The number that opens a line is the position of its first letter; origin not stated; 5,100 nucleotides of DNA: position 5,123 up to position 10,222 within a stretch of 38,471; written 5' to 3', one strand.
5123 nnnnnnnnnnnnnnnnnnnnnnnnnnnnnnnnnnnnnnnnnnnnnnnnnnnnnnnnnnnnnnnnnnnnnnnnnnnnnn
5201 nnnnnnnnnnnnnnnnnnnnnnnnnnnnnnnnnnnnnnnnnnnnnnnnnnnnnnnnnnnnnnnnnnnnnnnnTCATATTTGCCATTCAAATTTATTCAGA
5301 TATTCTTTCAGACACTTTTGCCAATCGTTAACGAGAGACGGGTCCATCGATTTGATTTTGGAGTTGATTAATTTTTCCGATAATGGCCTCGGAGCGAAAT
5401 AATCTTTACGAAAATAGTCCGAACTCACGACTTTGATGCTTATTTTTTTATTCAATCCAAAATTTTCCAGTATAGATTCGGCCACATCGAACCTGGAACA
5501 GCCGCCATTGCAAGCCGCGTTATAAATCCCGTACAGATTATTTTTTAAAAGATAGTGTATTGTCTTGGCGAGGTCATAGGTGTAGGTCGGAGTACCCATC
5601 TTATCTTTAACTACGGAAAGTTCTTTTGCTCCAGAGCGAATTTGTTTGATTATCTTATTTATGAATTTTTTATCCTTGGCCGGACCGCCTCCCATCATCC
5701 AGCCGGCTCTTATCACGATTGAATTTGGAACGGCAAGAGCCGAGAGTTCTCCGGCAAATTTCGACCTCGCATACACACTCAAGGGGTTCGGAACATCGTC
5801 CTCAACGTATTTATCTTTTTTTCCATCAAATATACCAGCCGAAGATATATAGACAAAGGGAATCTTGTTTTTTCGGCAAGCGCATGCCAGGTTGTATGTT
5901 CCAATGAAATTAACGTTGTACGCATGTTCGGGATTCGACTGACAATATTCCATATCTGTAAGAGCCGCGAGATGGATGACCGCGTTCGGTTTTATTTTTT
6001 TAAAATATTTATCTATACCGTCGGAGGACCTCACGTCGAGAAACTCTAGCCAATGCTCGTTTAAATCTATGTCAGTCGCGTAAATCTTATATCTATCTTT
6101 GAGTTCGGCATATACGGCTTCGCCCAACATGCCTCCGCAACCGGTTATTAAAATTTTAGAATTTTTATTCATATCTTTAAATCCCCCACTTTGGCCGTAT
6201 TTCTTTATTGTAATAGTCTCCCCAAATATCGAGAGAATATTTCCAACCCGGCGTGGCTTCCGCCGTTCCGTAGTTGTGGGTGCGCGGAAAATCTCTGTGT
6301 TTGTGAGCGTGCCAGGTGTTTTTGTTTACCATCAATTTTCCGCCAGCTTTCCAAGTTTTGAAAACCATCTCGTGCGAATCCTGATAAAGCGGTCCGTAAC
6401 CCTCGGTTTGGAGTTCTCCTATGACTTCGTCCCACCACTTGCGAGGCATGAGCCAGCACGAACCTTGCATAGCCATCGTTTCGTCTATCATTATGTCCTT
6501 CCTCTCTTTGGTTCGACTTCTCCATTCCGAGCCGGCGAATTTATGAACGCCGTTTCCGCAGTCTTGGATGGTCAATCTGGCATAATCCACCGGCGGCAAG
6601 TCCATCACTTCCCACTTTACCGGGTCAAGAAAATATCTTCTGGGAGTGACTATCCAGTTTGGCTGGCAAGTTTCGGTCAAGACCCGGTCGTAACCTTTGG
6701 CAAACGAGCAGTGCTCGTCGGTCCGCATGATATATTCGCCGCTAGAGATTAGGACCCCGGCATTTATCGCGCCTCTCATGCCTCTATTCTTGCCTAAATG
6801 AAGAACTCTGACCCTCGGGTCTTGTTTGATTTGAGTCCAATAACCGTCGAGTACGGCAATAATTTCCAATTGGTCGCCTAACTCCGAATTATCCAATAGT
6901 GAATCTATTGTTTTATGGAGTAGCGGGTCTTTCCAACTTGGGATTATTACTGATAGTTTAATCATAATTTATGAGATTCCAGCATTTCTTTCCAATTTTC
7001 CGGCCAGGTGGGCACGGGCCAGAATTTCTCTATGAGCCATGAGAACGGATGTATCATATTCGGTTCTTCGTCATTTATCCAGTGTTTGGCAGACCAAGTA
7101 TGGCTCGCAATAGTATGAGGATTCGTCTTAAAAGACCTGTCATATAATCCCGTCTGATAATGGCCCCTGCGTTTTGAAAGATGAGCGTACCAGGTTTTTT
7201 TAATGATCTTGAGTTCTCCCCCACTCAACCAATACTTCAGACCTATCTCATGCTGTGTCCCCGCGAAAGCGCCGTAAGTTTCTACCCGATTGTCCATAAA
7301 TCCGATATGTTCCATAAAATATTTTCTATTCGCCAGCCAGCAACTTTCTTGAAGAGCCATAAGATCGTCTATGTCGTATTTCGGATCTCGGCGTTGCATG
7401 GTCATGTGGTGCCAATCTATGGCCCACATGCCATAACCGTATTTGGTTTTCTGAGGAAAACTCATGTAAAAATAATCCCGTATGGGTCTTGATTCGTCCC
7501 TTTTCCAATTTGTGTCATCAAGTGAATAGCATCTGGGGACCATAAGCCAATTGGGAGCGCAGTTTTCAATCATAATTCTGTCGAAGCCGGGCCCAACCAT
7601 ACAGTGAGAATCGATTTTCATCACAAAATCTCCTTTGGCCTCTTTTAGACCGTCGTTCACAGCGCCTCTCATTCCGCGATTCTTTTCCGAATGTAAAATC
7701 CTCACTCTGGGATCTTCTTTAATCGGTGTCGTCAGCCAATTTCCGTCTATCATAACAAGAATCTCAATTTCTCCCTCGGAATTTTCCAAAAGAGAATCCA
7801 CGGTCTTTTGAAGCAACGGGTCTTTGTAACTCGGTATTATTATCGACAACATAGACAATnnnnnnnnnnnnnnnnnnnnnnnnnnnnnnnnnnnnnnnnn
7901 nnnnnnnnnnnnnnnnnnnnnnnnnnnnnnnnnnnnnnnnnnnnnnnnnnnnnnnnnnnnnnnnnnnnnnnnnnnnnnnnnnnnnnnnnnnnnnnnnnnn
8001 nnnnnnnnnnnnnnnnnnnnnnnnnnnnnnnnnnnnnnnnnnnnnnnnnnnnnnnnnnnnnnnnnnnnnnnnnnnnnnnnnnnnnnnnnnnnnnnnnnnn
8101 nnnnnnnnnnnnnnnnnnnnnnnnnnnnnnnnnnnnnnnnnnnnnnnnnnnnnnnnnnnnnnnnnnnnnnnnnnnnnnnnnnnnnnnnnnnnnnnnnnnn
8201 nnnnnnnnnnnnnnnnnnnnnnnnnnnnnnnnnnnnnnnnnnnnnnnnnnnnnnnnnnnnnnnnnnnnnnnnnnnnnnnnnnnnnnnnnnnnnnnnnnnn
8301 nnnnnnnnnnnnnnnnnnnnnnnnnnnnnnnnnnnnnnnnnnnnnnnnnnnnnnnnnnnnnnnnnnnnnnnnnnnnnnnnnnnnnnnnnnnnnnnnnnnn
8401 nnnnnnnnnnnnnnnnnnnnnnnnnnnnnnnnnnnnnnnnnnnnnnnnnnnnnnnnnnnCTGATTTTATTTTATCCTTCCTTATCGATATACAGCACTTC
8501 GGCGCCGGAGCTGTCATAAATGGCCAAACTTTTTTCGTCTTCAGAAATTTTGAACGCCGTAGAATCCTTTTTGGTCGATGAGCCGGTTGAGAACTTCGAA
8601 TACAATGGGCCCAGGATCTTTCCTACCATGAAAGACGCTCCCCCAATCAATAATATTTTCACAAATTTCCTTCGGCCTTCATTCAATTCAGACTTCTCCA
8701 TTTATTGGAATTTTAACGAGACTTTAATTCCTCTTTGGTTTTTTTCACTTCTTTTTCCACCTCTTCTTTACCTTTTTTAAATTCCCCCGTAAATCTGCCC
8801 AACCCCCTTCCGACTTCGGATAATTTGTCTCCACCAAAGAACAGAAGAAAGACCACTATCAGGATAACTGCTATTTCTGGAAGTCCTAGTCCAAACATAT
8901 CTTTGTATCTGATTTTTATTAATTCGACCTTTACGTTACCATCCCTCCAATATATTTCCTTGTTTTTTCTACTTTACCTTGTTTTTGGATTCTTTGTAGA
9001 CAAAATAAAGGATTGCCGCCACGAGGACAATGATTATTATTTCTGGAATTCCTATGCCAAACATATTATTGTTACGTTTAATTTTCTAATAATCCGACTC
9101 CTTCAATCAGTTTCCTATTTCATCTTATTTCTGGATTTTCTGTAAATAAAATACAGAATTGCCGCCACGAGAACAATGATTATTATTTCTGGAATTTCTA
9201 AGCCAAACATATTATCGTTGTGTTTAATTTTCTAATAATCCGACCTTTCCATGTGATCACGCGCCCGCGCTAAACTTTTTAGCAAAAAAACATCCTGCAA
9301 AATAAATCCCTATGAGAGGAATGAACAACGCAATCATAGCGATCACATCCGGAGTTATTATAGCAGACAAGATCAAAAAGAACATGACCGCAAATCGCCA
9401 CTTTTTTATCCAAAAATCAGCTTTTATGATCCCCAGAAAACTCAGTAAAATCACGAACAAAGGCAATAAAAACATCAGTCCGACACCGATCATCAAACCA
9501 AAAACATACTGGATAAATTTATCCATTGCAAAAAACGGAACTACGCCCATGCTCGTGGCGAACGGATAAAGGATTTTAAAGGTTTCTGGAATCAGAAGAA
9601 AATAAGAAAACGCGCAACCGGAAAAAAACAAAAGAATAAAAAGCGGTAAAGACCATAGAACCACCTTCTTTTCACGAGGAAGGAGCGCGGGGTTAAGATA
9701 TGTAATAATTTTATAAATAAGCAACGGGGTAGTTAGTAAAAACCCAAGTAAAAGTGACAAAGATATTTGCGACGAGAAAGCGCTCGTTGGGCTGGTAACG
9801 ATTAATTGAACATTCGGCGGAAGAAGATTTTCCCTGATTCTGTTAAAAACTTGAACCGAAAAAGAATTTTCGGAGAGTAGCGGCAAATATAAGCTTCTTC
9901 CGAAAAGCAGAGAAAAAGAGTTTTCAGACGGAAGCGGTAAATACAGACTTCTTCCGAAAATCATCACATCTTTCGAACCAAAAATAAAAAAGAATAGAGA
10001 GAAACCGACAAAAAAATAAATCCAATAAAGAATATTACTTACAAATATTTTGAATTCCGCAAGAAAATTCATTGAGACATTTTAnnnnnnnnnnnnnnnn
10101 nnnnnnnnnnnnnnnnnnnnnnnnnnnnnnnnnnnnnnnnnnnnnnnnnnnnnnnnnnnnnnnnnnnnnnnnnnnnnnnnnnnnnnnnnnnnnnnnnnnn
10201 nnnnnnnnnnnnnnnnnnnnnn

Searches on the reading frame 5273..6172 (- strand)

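Call 72: search_protein_families(library=pfam, proteins=[window:5273-6172:-], max_evalue=0.0001)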
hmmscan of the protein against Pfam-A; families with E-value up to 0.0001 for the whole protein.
window:5273-6172:- (299 aa): 6 families
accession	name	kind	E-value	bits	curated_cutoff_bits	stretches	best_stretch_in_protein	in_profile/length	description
PF04321.23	RmlD_sub_bind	-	6.5e-59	199.8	27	1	6-295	2-285/287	RmlD substrate binding domain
PF01370.27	Epimerase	-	1.5e-27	97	20.9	1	7-219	1-239/240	NAD dependent epimerase/dehydratase family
PF16363.11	GDP_Man_Dehyd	-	1.6e-15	57.8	27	1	42-171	56-193/332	GDP-mannose 4,6 dehydratase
PF02719.21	Polysacc_synt_2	-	6.7e-11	42.3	20.2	1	43-111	59-128/293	Polysaccharide biosynthesis protein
PF01073.25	3Beta_HSD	-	3.2e-09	36.7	22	1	9-144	2-156/280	3-beta hydroxysteroid dehydrogenase/isomerase family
PF07993.18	NAD_binding_4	-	4.4e-06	26.5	20.1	1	63-144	90-158/258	Male sterility protein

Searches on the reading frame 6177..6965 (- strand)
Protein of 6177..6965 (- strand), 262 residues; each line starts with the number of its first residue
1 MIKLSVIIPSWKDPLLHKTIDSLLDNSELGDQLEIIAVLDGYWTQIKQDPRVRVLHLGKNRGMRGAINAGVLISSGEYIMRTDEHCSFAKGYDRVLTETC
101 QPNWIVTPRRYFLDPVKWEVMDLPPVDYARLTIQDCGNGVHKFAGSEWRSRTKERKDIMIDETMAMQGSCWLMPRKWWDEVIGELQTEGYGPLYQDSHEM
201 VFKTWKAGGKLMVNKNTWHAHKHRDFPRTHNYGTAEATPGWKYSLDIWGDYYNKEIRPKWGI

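Call 72: search_protein_families(library=pfam, proteins=[window:6177-6965:-], max_evalue=0.0001)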
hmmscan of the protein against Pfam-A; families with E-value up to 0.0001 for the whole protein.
window:6177-6965:- (262 aa): 1 family
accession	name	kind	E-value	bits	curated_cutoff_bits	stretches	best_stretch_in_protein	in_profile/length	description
PF00535.33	Glycos_transf_2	-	1.7e-14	54.5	23.3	1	5-178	1-164/168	Glycosyl transferase family 2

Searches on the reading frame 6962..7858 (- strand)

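Call 72: search_protein_families(library=pfam, proteins=[window:6962-7858:-], max_evalue=0.0001)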
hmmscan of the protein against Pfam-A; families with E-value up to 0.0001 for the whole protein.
window:6962-7858:- (298 aa): 1 family
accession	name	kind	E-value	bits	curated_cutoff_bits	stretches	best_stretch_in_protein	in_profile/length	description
PF00535.33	Glycos_transf_2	-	2.4e-18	67.1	23.3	1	5-158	1-162/168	Glycosyl transferase family 2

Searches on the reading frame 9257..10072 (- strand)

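Call 72: search_protein_families(library=pfam, proteins=[window:9257-10072:-], max_evalue=0.0001)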
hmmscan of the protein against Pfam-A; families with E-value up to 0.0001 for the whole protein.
window:9257-10072:- (271 aa): 1 family
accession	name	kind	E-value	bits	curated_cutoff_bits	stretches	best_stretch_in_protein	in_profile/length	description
PF00902.23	TatC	-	2.2e-39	135.9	25.1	1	16-252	12-208/208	Sec-independent protein translocase protein (TatC)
